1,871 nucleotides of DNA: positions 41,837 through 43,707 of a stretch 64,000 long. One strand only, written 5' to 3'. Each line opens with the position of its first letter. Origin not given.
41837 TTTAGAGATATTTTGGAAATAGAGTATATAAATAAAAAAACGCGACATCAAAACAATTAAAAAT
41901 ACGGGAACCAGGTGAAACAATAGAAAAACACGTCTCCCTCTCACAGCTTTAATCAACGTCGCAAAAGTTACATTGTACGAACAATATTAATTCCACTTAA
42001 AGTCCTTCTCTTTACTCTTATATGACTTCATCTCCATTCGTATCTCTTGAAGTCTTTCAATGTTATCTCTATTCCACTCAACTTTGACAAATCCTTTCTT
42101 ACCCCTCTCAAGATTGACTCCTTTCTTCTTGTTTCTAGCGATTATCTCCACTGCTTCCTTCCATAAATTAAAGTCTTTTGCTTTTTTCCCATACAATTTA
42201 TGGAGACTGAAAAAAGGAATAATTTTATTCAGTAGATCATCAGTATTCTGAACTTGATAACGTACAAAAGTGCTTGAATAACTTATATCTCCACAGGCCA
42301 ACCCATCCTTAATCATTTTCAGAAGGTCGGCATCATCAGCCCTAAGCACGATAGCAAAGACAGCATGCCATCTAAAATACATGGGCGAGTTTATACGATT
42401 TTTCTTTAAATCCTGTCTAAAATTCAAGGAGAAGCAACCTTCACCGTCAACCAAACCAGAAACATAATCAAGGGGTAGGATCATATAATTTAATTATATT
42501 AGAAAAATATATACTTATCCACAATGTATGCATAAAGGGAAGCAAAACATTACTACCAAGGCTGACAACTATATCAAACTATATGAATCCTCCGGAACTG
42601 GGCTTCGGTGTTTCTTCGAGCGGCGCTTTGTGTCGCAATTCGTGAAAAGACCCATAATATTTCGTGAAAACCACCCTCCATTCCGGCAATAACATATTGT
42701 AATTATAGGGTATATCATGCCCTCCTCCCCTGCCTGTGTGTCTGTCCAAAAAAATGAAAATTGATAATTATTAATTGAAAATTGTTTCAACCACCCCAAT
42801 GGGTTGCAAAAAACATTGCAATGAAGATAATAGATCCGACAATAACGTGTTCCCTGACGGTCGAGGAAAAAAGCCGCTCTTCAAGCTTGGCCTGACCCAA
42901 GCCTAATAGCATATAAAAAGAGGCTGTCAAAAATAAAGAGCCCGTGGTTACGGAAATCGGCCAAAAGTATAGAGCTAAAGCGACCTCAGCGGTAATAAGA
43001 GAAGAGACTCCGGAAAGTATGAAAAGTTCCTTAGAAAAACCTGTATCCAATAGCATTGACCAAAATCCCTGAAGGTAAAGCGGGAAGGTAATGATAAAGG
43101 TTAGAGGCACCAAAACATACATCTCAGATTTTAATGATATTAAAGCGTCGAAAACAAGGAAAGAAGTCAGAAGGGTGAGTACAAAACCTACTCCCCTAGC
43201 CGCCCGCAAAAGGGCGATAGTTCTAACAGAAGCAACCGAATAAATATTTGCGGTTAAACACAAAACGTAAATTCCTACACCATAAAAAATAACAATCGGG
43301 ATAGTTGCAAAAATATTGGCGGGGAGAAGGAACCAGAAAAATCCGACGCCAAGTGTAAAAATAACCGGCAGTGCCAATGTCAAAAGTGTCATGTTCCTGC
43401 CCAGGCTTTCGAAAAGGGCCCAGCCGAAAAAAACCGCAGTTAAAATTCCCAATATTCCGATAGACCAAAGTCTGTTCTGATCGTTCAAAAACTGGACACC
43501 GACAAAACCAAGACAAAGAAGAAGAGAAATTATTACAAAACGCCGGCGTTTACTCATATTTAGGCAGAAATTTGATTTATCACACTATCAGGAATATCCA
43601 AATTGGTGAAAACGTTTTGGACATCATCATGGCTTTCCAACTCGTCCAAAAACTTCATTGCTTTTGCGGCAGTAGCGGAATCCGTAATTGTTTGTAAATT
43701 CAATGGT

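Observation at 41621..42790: Free-standing single-motif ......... endonuclease embedded in ~1.2 kb of non-coding, locally GC-enriched sequence with its own terminator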

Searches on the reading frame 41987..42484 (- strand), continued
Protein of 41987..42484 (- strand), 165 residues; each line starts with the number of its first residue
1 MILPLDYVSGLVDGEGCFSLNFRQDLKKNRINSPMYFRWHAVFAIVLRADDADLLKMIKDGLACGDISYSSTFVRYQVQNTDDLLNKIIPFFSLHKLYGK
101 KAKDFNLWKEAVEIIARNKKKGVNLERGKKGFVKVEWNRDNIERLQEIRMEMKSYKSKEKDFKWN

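Call 84: find_encoding_contigs(protein=P0013, flank=3000, max_places=3)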
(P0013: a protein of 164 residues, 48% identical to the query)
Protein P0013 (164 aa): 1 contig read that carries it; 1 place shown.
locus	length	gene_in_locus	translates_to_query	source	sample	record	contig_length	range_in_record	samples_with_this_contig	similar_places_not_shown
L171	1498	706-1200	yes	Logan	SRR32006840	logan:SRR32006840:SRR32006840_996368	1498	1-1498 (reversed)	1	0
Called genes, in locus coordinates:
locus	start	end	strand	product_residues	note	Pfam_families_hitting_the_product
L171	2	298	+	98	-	?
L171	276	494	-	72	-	-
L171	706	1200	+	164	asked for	PF00961:LAGLIDADG_1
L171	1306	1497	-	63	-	?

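Call 91: predict_structure(alignment_id=A6)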
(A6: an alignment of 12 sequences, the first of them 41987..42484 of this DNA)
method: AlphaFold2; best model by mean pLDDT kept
length: 165 residues; sequences in the alignment: 12
mean_pLDDT: 79.1   pTM: 0.76
mean pLDDT of the five models: 79.1, 77.5, 75.5, 73.4, 72.5
residues with pLDDT >= 90: 64; 70-90: 60; 50-70: 20; < 50: 21
segments of 3 or more residues with pLDDT < 50: 122-127, 129-133, 158-165
pLDDT, mean of each block of 10 residues (from residue 1): 77 85 65 67 91 91 92 92 94 87 92 84 43 63 92 68 42
secondary structure, 60 per line:
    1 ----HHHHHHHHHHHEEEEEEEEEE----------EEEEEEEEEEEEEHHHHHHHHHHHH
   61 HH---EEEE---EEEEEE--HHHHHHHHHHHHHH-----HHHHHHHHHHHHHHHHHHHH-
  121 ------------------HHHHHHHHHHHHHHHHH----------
elements in order: H5-15 E16-25 E36-48 H49-62 E66-69 E73-78 H81-94 H100-119 H139-155
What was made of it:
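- On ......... homing endonuclease (PF00961, homodimeric type): AF2 model with pLDDT 79 and elements H5-15, E16-25, E36-48, H49-62, E66-69, E73-78, H81-94 (call 91).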

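Call 94: fold_search(model_id=the predicted structure, library=pdb)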
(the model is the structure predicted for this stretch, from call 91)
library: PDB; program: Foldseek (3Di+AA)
matches with E <= 10: 498; with E <= 0.001: 128
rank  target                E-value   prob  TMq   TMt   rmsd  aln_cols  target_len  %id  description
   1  7rcf_A                1.2e-10  1.00  0.74  0.43   2.3       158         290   22  Fourth stage reengineered variant of I-OnuI with stability enhancing substitutions (released 2022-06-29)
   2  5gkk_A                7.0e-10  1.00  0.71  0.79   3.3       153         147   23  Crystal structure of a homing endonuclease, I-TnaI (released 2017-07-12)
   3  3qqy_A                7.9e-10  1.00  0.70  0.40   3.7       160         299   22  Crystal structure of a novel LAGLIDADG homing endonuclease, I-OnuI (from Ophiostoma novo-ulmi subsp. americana) (released 2011-07-20)
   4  6bcn_C                9.5e-10  1.00  0.73  0.42   3.2       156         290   24  I-LtrI E184D bound to cognate substrate (pre-cleavage complex) (released 2018-10-24)
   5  6bch_A                9.5e-10  1.00  0.72  0.42   2.9       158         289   25  I-LtrI E29D bound to cognate substrate (nicked complex) (released 2018-10-24)
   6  6uwj_A                1.4e-09  1.00  0.68  0.39   3.4       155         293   24  Intermediate engineered variant of I-OnuI meganuclease with improved thermostability and partially altered specificity (released 2019-12-18)
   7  3r7p_A                1.5e-09  1.00  0.73  0.42   3.3       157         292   25  The crystal structure of I-LtrI (released 2011-07-20)
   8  6bda_A                1.6e-09  1.00  0.69  0.40   3.7       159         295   22  Wild-type I-OnuI bound to A3G substrate (post-cleavage complex) (released 2018-10-24)
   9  5v0q_A                1.7e-09  1.00  0.68  0.40   3.5       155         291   24  Original engineered variant of I-OnuI meganuclease targeting the HIV integrase gene; harbors 49 point mutations relati (released 2017-09-27)
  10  5t2h_A                1.7e-09  1.00  0.69  0.40   3.7       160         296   23  Engineered variant of I-OnuI meganuclease targeting the Human TCRa gene; harbors 43 point mutations relative to wild-t (released 2017-05-03)
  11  5t8d_A                1.8e-09  1.00  0.69  0.40   3.2       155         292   24  Engineered variant of I-OnuI meganuclease targeting the HIV integrase gene; harbors 47 point mutations relative to wil (released 2017-05-03)
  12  7rcg_A                2.1e-09  1.00  0.71  0.42   2.1       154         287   21  I-OnuI_e-hPD1-f final stage reengineered variant of I-OnuI (released 2022-06-29)
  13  9xy1_A                2.1e-09  1.00  0.70  0.40   3.5       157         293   22  One of a series of engineered variants of I-OnuI meganuclease targeting altered DNA target sequence (released 2025-09-10)
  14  6uwg_A                2.2e-09  1.00  0.72  0.41   3.2       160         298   23  Engineered variant of I-OnuI meganuclease with improved thermostability and E178D mutation at catalytic site (released 2019-12-18)
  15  6uwh_A                2.3e-09  1.00  0.70  0.40   2.9       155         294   23  Intermediate engineered variant of I-OnuI meganuclease with improved thermostability and partially altered specificity (released 2019-12-18)
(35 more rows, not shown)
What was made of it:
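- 41987..42484 (-): Free-standing single-motif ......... homing endonuclease gene (165 aa; motif GLVDGEG with the catalytic Glu). The AF2 model (pLDDT 79) has the alpha-beta-beta-alpha-beta-beta-alpha order and TMq about 0.7 to I-OnuI halves and I-TnaI (calls 91, 94).
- On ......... homing endonuclease (PF00961, homodimeric type): Foldseek gives TMq 0.71-0.74 to I-OnuI halves and I-TnaI (call 94).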

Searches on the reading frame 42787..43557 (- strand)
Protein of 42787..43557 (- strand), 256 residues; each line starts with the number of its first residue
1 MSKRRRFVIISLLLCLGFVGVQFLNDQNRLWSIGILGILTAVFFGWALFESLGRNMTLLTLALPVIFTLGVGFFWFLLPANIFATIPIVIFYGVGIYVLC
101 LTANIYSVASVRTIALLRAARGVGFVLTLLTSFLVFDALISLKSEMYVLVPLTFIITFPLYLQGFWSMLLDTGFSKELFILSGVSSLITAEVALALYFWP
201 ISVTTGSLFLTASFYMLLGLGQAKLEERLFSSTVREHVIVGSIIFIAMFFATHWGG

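Call 5: search_protein_families(library=pfam, proteins=[window:42787-43557:-], max_evalue=0.01)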
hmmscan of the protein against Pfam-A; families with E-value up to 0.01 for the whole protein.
window:42787-43557:- (256 aa): 1 family
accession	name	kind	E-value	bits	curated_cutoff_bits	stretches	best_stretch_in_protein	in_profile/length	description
PF18900.5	DUF5656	-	3.7e-07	30.2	23.3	1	55-253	53-241/242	Protein of unknown function (DUF5656)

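Call 41: find_homologous_proteins(query=window:42787-43557:-)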
Query window:42787-43557:- (256 aa): 1357 proteins with E <= 0.001 among 4104 candidates; the best 120 are listed.
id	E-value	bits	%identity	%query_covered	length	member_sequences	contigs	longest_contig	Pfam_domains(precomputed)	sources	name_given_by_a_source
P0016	8.5e-154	528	100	100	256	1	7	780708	PF18900.7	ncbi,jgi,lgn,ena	ncbi:MAG: hypothetical protein ABSC49_03350 [Candidatus Microgenomates bacterium]|jgi:hypothetical p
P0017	6.5e-123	427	79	100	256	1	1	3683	PF18900.7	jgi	jgi:hypothetical protein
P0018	8.0e-123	427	76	100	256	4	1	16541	PF18900.7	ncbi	-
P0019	8.7e-123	427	77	100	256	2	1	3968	PF18900.7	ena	-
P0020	1.1e-122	426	77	100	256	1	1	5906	PF18900.7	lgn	-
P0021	5.8e-122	424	77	100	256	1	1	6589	PF18900.7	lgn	-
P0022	1.3e-121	423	76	100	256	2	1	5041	PF18900.7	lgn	-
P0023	1.7e-121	423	77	100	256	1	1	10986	PF18900.7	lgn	-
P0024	2.9e-121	422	75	100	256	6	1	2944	PF18900.7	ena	-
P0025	3.2e-121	422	76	100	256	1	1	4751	PF18900.7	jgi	-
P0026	3.4e-121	422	75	100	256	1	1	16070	PF18900.7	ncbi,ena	-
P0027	6.6e-121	421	77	100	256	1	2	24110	PF18900.7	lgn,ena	-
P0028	9.4e-121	420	76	100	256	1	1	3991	PF18900.7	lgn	-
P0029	1.1e-120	420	77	100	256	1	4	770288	PF18900.7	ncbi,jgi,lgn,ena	-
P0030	1.4e-120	420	76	100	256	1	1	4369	PF18900.7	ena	-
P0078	1.0e-116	407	72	100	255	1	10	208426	PF18900.7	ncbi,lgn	-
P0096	3.6e-115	402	73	100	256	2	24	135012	PF18900.7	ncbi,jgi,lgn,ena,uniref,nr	ncbi:MAG: hypothetical protein UV71_C0014G0013 [Microgenomates group bacterium GW2011_GWC1_43_13]|un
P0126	9.4e-112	391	70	100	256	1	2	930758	PF18900.7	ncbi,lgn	-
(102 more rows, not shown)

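Call 44: find_encoding_contigs(protein=P0096, flank=3000, max_places=3)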
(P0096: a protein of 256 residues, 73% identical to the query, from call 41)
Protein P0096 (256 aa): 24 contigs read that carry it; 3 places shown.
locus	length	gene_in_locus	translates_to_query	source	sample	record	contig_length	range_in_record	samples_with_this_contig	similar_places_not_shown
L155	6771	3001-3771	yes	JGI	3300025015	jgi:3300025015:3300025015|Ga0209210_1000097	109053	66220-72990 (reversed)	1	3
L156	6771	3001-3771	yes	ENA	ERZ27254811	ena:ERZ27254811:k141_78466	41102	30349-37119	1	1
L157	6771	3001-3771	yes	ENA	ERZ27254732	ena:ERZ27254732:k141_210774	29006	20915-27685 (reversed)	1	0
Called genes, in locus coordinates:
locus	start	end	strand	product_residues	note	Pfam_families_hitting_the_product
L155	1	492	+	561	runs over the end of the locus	PF00999:Na_H_Exchanger, PF02254:TrkA_N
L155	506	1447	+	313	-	-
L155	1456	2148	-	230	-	PF07719:TPR_2 (faint), PF14559:TPR_19 (faint)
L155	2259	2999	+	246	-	PF20772:TACO1_YebC_N, PF01709:Transcrip_reg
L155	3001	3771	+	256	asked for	PF18900:DUF5656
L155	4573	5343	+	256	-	-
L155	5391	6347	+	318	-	PF02899:Phage_int_SAM_1, PF13495:Phage_int_SAM_4 (weak), PF00589:Phage_integrase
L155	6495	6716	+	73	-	-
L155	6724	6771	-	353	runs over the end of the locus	PF00438:S-AdoMet_synt_N, PF02772:S-AdoMet_synt_M, PF02773:S-AdoMet_synt_C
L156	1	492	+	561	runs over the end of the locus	PF00999:Na_H_Exchanger, PF02254:TrkA_N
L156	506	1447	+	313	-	-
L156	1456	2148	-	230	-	PF07719:TPR_2 (faint), PF14559:TPR_19 (faint)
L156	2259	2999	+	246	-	PF20772:TACO1_YebC_N, PF01709:Transcrip_reg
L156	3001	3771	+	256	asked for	PF18900:DUF5656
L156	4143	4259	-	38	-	-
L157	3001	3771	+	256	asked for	PF18900:DUF5656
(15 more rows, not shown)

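Call 45: find_encoding_contigs(protein=P0126, flank=3000, max_places=2)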
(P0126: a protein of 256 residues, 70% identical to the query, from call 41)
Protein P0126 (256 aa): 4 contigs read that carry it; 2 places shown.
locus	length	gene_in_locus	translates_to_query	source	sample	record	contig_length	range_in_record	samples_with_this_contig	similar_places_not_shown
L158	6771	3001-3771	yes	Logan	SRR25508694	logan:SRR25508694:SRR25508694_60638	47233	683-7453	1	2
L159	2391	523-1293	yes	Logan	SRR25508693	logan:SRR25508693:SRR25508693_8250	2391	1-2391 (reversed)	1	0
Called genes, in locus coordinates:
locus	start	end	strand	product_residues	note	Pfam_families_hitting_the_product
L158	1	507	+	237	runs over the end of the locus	PF00849:PseudoU_synth_2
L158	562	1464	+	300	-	-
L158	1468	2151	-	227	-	PF13181:TPR_8 (faint), PF13424:TPR_12 (faint), PF13428:TPR_14 (faint), PF13371:TPR_9 (weak), PF13432:TPR_16 (weak), PF14559:TPR_19, PF00515:TPR_1, PF07719:TPR_2, +2 more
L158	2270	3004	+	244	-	PF20772:TACO1_YebC_N, PF01709:Transcrip_reg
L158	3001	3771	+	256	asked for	PF18900:DUF5656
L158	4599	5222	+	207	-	-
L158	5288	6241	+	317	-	PF02899:Phage_int_SAM_1, PF13102:Phage_int_SAM_5 (weak), PF00589:Phage_integrase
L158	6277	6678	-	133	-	PF07883:Cupin_2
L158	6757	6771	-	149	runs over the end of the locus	-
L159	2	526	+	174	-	?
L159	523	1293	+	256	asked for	PF18900:DUF5656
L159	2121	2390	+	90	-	?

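Call 46: find_encoding_contigs(protein=P0078, flank=3000, max_places=2)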
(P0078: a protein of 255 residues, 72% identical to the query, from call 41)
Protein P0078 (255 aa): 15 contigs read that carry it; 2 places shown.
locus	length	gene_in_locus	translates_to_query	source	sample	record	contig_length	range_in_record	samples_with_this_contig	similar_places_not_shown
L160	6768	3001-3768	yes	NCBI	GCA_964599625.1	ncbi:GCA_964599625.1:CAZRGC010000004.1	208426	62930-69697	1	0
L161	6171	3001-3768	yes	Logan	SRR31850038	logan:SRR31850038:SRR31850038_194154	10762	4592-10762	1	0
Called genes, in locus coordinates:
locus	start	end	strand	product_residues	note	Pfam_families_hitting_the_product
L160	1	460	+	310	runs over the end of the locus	PF01699:Na_Ca_ex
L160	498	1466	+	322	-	-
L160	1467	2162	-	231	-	PF00515:TPR_1 (faint), PF07719:TPR_2 (faint), PF14559:TPR_19 (weak), PF13181:TPR_8 (faint)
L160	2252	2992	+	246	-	PF20772:TACO1_YebC_N, PF01709:Transcrip_reg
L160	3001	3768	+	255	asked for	PF18900:DUF5656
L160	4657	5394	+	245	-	-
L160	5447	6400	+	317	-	PF02899:Phage_int_SAM_1, PF13102:Phage_int_SAM_5 (faint), PF13495:Phage_int_SAM_4 (faint), PF00589:Phage_integrase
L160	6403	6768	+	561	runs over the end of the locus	-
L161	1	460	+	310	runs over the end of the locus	PF01699:Na_Ca_ex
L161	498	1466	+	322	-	-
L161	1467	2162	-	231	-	PF00515:TPR_1 (faint), PF07719:TPR_2 (faint), PF14559:TPR_19 (weak), PF13181:TPR_8 (faint)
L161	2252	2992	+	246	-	PF20772:TACO1_YebC_N, PF01709:Transcrip_reg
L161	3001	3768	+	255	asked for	PF18900:DUF5656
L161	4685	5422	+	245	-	-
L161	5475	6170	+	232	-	?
